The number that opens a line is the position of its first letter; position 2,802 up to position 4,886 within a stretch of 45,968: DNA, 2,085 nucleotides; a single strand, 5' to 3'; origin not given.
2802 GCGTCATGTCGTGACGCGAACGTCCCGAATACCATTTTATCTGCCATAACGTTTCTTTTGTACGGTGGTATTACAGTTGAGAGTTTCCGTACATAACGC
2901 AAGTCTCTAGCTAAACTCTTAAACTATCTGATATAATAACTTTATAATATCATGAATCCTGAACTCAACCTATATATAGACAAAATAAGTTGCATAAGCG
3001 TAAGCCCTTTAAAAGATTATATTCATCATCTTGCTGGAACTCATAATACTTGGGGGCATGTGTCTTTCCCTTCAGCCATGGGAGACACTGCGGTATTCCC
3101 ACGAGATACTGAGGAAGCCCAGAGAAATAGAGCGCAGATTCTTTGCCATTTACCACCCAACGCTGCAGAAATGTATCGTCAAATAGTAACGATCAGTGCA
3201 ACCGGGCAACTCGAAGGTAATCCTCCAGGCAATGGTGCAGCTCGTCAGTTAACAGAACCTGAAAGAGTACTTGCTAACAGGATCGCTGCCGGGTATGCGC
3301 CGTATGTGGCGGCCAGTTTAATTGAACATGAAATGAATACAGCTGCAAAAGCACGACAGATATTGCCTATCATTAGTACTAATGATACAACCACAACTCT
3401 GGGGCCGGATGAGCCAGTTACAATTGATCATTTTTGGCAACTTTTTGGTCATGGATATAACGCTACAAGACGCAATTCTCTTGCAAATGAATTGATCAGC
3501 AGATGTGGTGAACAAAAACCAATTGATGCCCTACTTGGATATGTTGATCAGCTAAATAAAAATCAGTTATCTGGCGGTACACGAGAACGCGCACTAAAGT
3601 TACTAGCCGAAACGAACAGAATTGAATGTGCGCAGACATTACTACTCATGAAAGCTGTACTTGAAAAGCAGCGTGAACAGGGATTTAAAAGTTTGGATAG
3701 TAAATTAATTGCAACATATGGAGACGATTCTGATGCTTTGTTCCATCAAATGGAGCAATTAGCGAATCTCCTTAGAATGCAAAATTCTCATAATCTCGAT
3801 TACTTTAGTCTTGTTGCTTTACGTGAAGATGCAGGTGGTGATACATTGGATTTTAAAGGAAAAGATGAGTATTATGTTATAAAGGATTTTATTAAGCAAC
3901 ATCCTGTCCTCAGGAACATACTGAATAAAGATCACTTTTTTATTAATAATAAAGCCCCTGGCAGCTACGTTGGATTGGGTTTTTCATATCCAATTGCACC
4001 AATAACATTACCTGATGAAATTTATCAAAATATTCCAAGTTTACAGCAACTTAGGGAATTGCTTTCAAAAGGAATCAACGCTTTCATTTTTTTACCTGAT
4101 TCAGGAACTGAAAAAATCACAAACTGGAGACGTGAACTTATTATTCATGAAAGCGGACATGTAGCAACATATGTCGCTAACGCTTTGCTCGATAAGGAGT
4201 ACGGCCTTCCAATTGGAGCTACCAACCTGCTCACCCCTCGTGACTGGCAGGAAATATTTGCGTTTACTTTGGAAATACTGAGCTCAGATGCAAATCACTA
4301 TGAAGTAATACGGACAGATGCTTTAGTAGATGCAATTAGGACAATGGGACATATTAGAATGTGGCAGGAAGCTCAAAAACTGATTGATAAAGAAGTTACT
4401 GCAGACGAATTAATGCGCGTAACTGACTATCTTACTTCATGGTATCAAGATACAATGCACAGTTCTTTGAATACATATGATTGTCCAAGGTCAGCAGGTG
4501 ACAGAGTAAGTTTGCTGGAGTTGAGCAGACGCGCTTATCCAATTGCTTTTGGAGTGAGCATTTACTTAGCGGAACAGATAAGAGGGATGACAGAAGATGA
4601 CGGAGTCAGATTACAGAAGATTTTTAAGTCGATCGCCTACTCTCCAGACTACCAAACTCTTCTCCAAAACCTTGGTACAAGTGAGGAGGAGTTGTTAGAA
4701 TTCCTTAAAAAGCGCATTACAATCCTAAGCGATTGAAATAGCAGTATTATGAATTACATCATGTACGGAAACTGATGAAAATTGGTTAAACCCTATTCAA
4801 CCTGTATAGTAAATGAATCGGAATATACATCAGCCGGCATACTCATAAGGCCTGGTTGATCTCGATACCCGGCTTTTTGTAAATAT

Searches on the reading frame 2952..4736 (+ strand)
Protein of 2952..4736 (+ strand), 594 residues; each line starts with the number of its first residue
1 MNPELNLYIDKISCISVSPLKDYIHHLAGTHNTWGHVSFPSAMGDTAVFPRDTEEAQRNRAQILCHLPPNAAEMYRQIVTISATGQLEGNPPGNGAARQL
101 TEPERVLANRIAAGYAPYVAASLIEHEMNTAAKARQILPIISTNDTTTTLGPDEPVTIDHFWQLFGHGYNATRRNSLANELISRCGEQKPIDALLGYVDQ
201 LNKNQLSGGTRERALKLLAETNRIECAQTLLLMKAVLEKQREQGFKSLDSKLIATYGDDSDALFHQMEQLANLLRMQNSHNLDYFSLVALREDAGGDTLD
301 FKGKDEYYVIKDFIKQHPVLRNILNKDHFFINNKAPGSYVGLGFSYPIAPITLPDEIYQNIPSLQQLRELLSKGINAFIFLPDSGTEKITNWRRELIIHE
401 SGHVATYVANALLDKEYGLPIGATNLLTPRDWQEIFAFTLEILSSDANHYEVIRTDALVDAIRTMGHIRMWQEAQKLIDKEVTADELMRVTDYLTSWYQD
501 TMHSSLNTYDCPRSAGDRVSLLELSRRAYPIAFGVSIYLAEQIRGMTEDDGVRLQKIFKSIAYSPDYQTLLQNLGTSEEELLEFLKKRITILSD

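Call 68: list_cluster_members(proteins=[window:2952-4736:+, window:11198-12445:+, window:18904-20211:-, window:23235-24419:+, window:25576-27072:-, window:24538-25509:-, window:15224-16240:+, window:38965-39915:+])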
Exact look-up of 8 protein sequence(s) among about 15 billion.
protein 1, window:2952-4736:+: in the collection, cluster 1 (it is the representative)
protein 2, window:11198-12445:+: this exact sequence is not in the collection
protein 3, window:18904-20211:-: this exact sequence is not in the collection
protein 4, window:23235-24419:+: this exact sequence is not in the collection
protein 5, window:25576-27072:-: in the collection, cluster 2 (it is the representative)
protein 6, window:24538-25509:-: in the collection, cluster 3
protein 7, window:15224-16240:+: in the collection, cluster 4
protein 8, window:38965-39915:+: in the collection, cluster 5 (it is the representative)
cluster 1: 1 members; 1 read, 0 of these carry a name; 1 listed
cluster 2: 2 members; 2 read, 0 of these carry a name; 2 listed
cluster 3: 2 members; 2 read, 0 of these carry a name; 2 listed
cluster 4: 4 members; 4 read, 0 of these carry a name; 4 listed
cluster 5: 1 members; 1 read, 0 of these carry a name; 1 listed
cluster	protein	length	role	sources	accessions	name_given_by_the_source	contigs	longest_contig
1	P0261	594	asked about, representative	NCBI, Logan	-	-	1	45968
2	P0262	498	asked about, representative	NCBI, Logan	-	-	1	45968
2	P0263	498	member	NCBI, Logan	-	-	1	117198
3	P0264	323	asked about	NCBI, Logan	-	-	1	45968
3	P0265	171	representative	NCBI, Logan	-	-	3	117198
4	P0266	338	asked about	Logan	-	-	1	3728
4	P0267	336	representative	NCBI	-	-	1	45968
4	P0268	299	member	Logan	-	-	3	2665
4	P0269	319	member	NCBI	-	-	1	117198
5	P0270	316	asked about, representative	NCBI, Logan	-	-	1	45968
